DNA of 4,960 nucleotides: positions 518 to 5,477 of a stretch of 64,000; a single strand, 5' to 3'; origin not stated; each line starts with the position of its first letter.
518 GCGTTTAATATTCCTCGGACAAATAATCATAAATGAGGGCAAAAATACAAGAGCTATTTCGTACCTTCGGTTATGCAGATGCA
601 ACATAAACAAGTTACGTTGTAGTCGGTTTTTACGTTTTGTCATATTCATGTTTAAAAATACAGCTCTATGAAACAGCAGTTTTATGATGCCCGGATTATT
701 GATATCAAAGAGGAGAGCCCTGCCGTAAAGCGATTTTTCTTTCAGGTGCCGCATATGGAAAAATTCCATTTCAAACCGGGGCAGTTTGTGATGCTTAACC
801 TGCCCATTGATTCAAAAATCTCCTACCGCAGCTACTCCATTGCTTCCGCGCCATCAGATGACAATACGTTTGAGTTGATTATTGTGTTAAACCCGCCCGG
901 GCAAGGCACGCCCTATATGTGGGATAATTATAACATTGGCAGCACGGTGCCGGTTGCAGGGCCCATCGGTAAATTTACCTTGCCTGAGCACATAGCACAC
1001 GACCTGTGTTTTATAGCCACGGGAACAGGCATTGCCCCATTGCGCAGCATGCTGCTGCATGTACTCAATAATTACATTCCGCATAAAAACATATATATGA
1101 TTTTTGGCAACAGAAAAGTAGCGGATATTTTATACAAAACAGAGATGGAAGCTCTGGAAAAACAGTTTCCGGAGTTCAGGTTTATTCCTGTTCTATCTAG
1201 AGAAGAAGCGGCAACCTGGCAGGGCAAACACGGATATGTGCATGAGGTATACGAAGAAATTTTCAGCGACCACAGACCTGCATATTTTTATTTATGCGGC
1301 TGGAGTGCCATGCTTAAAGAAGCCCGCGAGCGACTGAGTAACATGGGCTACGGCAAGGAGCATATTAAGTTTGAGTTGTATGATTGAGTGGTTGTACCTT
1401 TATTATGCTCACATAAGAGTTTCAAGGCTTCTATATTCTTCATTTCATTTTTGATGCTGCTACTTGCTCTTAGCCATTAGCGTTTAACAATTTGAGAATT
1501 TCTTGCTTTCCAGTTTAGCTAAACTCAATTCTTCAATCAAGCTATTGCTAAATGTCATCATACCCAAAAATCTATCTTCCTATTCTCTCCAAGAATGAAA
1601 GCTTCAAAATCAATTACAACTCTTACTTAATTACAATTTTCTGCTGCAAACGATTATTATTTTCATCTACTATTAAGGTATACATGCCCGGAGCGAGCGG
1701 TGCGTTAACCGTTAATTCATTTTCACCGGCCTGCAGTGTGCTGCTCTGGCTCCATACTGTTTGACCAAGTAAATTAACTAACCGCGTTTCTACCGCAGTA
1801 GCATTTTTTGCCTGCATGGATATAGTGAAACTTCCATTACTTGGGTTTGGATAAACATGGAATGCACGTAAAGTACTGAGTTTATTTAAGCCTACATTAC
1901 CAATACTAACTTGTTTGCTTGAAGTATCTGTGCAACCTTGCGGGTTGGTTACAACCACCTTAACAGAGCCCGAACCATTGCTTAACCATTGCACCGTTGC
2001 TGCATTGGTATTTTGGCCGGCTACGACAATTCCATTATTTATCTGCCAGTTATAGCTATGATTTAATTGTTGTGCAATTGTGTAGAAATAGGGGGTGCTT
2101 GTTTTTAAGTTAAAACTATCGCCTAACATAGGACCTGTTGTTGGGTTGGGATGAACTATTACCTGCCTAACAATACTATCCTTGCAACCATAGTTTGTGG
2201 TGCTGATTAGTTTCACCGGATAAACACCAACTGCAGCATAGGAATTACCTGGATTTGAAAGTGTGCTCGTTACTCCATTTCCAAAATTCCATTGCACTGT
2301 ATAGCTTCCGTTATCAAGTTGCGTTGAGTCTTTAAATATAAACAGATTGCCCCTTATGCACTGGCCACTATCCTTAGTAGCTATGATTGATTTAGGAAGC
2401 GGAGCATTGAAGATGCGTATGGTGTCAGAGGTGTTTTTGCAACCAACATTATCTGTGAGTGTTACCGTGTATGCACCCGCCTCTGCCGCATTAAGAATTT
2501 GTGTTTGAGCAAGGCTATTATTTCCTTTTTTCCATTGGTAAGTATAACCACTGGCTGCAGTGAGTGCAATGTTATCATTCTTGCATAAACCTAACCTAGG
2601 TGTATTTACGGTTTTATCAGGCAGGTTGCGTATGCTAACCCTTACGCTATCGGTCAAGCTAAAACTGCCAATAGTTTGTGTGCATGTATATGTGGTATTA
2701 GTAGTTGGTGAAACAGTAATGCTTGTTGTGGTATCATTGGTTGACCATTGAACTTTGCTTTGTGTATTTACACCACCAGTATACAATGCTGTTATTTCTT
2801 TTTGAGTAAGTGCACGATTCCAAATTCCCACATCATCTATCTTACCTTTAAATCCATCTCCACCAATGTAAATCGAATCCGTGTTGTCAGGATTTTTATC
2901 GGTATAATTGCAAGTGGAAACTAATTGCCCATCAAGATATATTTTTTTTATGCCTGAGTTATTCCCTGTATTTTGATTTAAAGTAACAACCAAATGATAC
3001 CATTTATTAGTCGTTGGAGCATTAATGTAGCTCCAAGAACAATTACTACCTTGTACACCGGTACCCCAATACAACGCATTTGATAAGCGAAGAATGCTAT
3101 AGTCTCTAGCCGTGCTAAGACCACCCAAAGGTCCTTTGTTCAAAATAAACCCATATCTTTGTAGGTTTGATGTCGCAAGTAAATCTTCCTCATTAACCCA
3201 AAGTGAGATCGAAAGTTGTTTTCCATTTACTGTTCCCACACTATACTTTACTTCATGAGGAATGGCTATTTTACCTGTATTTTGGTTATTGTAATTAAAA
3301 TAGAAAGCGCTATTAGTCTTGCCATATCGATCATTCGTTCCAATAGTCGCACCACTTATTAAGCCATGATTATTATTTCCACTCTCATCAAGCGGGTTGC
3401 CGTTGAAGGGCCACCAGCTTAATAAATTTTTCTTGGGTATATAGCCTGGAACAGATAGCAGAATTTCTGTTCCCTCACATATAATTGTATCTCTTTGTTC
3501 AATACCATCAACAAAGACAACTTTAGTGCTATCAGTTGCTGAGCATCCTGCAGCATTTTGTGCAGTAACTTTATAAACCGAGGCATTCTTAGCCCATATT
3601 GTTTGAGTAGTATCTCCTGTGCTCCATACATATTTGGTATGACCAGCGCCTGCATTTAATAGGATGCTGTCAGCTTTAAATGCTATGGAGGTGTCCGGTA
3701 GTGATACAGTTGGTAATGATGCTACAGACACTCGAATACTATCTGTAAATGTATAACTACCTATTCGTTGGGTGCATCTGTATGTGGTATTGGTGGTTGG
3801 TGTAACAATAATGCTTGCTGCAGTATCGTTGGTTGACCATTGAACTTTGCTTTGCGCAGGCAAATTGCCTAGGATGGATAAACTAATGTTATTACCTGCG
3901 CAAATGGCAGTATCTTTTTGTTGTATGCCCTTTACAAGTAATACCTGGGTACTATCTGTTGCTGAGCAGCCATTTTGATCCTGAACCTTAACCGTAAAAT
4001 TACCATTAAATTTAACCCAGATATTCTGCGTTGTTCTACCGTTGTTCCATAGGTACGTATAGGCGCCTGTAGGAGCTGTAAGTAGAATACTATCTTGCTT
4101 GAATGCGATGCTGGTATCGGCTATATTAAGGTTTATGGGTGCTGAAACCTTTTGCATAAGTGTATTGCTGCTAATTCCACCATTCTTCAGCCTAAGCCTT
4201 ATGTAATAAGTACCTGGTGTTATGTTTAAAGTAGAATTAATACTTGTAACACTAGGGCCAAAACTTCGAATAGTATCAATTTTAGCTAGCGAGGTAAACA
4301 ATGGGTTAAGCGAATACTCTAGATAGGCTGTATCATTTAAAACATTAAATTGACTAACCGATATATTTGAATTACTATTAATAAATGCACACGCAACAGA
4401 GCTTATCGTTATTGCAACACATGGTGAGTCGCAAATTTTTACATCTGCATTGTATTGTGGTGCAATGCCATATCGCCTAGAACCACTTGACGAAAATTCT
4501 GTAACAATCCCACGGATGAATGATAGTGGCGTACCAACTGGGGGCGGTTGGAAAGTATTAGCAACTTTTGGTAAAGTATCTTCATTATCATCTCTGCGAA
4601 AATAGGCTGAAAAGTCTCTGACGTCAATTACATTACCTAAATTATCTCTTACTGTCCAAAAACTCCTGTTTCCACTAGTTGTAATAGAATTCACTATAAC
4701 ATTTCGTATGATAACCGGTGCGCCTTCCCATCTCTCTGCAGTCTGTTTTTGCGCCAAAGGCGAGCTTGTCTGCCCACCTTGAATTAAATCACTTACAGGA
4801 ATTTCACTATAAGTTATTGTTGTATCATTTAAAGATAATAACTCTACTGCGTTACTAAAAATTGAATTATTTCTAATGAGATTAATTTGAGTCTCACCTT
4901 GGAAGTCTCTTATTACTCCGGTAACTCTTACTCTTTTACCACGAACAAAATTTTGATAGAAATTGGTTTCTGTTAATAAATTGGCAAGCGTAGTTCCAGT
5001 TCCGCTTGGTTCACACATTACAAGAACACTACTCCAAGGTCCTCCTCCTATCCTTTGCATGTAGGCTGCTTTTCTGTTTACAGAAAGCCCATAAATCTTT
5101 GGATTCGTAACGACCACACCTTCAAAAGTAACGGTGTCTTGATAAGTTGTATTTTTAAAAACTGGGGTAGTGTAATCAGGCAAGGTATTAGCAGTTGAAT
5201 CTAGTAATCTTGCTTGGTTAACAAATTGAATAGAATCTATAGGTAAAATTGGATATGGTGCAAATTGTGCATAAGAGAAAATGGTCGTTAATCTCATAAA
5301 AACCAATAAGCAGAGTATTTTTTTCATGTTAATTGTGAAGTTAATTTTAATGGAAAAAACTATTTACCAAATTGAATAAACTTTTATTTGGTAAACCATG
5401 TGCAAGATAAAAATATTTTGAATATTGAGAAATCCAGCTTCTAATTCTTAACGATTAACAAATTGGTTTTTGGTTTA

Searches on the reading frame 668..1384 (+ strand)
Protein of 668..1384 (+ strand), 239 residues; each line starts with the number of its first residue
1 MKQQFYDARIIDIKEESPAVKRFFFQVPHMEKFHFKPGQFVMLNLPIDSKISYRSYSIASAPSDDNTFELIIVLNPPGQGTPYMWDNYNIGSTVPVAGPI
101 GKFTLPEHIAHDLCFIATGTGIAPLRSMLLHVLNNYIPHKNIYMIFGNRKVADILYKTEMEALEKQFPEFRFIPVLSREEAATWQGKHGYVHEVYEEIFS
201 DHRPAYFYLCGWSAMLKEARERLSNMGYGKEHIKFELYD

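Call 72: search_protein_families(library=pfam, proteins=[window:668-1384:+], max_evalue=0.00001)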
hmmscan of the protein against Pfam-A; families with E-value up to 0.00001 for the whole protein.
window:668-1384:+ (239 aa): 2 families
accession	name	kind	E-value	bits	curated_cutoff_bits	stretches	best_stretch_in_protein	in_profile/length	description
PF00175.26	NAD_binding_1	-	3.3e-24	86.1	22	1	115-220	1-108/109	Oxidoreductase NAD-binding domain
PF00970.30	FAD_binding_6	-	4.1e-17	62.8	21.1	1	8-103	2-97/99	Oxidoreductase FAD-binding domain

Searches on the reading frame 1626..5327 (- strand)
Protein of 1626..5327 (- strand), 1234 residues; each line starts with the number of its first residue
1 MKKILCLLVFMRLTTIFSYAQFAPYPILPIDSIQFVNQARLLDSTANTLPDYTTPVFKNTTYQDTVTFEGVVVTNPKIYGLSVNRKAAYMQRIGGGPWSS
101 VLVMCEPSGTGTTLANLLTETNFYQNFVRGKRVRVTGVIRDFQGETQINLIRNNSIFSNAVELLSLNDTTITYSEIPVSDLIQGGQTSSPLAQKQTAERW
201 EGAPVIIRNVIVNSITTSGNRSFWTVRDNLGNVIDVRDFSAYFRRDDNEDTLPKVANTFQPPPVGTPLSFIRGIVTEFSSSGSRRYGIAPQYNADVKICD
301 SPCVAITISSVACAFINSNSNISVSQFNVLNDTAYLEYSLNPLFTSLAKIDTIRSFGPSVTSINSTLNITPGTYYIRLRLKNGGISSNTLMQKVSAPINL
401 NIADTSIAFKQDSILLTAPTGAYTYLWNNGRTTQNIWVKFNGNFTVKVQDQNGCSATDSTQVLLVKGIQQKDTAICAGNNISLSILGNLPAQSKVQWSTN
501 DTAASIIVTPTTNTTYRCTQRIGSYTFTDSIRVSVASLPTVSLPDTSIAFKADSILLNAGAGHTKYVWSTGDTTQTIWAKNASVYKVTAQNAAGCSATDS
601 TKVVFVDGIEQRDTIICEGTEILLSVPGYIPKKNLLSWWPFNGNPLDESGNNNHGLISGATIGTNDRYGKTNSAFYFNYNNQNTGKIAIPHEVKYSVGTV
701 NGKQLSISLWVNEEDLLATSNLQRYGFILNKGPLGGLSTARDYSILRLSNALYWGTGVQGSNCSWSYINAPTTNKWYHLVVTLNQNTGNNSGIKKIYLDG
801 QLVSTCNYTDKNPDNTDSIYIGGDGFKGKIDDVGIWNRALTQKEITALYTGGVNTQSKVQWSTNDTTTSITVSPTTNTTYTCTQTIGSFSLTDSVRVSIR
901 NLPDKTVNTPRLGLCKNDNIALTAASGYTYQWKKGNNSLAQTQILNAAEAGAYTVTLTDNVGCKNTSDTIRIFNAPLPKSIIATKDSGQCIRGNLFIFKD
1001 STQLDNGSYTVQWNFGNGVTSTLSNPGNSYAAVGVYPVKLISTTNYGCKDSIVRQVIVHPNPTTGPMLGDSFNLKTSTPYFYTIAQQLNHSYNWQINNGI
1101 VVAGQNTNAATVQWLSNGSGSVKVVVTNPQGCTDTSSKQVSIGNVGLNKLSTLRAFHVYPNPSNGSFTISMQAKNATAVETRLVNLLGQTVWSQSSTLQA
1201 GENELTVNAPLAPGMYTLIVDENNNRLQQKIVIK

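Call 35: search_protein_families(library=pfam, proteins=[window:1626-5327:-], max_evalue=0.001)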
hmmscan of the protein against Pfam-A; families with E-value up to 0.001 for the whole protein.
window:1626-5327:- (1234 aa): 7 families
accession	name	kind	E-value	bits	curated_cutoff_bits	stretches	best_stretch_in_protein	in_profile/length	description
PF13385.13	Laminin_G_3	-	7e-18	65.7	27.6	1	696-845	10-150/151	Concanavalin A-like lectin/glucanases superfamily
PF18962.6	Por_Secre_tail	-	3.1e-12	47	27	1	1158-1233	1-75/75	Secretion system C-terminal sorting domain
PF18911.6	PKD_4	-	3.8e-11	43.3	27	1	999-1051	25-77/85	PKD domain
PF00801.26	PKD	-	2.3e-06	27.9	23.5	0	1005-1050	26-73/80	PKD domain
PF19408.5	PKD_6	-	8.4e-06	26.5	25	1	1066-1138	7-80/82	PKD-like domain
PF23197.1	IG_AIR9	-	5.2e-05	23.4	27.5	0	845-884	19-59/87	AIR9 A9 domain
PF08329.16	ChitinaseA_N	-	0.00056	20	21.2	0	1101-1154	64-119/133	Chitinase A, N-terminal domain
